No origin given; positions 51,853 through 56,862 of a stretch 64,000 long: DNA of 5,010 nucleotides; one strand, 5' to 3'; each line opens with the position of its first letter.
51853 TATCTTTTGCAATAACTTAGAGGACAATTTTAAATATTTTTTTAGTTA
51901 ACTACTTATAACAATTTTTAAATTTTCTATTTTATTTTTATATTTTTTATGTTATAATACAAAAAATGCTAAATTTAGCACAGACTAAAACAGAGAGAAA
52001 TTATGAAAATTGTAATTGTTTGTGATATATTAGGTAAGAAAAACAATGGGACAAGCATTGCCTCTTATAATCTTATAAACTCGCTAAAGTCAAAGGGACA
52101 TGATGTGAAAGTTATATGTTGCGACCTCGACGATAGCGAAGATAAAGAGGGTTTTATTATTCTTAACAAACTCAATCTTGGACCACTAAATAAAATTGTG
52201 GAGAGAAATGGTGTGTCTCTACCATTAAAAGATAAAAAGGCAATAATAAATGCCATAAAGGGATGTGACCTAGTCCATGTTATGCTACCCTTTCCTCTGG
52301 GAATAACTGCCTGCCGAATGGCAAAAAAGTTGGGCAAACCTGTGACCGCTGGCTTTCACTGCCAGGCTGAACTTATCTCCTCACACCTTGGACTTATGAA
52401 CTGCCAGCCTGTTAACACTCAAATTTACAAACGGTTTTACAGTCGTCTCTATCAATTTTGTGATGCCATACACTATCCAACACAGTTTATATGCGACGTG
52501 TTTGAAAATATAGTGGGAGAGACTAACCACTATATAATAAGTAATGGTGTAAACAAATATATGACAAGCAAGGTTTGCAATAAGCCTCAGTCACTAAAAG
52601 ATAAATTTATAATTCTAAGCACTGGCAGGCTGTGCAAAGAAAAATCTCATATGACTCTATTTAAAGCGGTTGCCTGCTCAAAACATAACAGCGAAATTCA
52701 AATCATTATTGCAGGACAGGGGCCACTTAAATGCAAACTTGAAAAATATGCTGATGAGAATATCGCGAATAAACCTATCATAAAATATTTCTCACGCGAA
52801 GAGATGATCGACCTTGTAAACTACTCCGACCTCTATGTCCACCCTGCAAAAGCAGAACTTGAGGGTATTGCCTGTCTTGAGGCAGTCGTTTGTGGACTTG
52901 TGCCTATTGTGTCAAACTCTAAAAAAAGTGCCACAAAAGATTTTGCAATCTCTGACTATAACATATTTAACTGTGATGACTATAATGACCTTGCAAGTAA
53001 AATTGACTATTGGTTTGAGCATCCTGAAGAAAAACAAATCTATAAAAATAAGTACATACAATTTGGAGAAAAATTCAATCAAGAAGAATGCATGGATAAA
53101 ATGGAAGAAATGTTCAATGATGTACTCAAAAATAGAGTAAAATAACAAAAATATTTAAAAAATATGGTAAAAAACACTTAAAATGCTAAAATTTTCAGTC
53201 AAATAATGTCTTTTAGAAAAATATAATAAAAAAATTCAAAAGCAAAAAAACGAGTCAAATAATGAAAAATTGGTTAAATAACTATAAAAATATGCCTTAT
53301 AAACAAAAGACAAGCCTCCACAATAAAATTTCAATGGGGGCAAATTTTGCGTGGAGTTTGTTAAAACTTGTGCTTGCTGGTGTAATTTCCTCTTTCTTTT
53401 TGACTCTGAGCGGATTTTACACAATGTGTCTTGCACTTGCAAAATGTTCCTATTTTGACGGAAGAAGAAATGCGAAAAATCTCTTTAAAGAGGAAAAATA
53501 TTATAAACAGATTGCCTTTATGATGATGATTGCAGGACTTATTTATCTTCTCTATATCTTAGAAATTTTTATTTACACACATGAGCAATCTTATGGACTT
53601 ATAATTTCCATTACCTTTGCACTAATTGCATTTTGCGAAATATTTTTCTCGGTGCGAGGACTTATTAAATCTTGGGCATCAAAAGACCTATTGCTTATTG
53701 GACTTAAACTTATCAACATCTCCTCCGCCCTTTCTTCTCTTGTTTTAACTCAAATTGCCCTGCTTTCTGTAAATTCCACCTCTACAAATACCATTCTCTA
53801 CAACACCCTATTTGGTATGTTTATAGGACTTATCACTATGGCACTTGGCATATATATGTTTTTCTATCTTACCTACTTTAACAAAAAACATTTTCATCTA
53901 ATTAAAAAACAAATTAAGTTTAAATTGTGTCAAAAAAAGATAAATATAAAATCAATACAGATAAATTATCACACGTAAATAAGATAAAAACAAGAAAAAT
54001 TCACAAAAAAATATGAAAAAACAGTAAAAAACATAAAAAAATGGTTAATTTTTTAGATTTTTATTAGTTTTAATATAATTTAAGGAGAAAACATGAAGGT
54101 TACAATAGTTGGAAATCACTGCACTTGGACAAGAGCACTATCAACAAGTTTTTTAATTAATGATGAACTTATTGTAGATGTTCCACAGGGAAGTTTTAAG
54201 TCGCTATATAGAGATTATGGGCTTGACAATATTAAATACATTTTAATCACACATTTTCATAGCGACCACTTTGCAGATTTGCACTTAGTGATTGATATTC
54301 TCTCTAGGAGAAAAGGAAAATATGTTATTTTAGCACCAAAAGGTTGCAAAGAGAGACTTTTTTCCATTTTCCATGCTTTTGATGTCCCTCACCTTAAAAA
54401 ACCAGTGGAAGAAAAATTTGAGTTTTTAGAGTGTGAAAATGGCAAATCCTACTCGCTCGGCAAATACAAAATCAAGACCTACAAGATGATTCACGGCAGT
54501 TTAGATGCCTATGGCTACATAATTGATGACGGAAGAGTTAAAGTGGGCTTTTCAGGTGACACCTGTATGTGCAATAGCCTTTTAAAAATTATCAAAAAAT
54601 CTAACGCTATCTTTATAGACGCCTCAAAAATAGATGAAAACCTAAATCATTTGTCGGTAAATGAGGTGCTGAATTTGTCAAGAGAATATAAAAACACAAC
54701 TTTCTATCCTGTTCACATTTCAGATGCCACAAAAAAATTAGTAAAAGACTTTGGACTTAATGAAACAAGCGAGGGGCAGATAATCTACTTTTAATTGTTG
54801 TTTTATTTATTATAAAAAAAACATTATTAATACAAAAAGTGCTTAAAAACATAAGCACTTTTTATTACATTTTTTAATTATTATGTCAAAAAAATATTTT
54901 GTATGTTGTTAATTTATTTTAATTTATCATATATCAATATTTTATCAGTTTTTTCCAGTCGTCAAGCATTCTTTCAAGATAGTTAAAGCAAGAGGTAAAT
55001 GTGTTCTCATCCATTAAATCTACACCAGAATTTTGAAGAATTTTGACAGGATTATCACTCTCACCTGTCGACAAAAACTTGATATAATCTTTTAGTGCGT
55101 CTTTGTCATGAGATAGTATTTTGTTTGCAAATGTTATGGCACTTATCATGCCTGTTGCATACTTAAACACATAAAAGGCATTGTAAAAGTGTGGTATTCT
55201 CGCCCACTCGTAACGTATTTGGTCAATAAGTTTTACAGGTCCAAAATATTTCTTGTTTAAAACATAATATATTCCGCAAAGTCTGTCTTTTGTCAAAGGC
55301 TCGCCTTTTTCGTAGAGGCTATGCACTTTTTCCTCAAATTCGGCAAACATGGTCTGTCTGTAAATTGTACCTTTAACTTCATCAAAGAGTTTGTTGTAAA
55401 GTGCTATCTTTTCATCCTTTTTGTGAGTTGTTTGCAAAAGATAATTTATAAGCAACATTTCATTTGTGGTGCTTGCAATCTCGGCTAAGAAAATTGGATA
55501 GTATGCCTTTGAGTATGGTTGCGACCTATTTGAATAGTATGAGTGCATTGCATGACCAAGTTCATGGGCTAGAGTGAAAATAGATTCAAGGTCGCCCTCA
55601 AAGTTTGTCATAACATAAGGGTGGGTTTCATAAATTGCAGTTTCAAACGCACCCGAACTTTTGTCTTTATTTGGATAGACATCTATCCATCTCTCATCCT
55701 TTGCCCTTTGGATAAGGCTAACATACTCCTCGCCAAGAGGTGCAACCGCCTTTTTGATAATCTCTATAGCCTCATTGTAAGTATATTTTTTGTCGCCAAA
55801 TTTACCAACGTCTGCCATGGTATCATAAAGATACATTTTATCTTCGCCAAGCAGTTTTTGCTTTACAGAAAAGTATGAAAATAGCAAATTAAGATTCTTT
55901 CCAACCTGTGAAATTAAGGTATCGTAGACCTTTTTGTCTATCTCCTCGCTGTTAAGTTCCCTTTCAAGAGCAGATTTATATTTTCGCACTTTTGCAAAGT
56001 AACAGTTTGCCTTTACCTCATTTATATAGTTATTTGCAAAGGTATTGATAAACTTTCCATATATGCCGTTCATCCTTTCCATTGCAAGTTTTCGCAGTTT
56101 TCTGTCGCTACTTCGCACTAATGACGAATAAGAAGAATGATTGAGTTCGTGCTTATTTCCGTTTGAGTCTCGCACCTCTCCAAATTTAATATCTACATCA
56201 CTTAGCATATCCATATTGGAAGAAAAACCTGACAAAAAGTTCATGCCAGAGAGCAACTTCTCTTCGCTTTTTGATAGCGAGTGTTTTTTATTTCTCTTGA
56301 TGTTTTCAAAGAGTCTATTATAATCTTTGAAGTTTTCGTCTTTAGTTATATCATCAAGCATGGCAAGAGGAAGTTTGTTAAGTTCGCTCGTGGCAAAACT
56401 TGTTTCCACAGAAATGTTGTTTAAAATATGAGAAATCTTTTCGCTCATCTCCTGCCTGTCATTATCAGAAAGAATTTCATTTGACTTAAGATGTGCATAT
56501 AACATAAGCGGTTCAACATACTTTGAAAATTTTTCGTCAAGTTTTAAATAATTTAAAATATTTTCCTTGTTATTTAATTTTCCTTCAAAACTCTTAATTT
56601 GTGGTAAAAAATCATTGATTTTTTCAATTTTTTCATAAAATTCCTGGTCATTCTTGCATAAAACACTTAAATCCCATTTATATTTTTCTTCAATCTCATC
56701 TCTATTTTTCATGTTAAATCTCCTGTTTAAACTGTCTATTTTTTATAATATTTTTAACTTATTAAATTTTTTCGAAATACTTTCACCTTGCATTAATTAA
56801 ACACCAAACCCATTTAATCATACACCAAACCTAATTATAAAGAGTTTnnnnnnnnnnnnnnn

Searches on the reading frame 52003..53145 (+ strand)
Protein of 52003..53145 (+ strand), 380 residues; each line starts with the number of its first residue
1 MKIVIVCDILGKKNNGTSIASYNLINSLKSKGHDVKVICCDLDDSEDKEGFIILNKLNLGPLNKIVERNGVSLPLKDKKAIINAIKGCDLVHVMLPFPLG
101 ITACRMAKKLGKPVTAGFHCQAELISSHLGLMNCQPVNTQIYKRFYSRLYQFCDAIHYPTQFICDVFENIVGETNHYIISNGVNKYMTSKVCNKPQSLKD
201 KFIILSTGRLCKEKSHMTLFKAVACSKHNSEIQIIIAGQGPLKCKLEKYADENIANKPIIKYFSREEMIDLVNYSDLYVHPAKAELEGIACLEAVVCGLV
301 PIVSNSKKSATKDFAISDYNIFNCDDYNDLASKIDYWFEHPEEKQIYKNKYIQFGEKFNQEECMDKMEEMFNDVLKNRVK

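Call 67: search_protein_families(library=pfam, proteins=[window:52003-53145:+], max_evalue=0.00001)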
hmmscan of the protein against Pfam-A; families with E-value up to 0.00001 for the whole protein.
window:52003-53145:+ (380 aa): 3 families
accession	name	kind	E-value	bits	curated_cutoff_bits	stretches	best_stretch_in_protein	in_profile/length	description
PF00534.26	Glycos_transf_1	-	6.5e-22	78.3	26.4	1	195-349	9-167/172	Glycosyl transferases group 1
PF13439.12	Glyco_transf_4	-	3.5e-18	66.6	28.5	1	15-184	2-167/170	Glycosyltransferase Family 4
PF13692.12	Glyco_trans_1_4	-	4.9e-12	46.7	27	1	202-335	2-137/142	Glycosyl transferases group 1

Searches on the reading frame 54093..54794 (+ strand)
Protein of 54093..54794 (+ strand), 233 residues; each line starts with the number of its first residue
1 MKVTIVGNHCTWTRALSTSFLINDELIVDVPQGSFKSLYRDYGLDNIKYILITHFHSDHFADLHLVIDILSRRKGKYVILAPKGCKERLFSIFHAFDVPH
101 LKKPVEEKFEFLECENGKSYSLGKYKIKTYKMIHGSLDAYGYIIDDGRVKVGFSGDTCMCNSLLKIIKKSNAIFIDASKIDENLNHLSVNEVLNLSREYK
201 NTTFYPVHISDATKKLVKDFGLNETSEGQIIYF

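Call 67: search_protein_families(library=pfam, proteins=[window:54093-54794:+], max_evalue=0.00001)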
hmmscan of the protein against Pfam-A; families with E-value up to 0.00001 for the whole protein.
window:54093-54794:+ (233 aa): 2 families
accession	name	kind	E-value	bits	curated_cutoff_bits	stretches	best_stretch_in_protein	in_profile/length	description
PF12706.13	Lactamase_B_2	-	4.3e-17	62.8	27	1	43-209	27-200/200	Beta-lactamase superfamily domain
PF00753.33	Lactamase_B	-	9.4e-07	29.4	22.7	1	39-99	36-96/196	Metallo-beta-lactamase superfamily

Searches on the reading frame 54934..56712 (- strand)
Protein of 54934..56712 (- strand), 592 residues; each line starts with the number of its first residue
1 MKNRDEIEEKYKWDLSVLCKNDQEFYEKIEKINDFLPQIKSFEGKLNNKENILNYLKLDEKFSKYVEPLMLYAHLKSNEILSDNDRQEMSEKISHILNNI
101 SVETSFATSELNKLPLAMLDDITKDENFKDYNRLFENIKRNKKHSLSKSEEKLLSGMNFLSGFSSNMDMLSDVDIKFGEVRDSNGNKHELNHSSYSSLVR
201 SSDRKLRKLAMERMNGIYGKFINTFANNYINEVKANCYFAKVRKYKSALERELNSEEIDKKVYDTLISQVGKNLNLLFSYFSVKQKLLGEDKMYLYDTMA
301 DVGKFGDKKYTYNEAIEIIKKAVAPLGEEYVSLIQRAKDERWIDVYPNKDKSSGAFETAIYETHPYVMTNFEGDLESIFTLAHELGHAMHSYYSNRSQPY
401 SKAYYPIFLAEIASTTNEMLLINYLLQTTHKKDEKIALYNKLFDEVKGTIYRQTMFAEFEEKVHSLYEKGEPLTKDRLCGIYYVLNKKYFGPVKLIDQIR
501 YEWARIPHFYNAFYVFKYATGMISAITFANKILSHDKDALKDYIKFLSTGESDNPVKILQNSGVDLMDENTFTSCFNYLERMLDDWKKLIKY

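Call 67: search_protein_families(library=pfam, proteins=[window:54934-56712:-], max_evalue=0.00001)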
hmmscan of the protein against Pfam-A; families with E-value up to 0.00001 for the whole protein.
window:54934-56712:- (592 aa): 2 families
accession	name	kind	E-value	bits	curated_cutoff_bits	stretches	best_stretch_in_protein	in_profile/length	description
PF01432.26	Peptidase_M3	-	1.9e-62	212.6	27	1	198-573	2-452/457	Peptidase family M3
PF08439.15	Peptidase_M3_N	-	6.4e-11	42.7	25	1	110-177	1-70/70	Oligopeptidase F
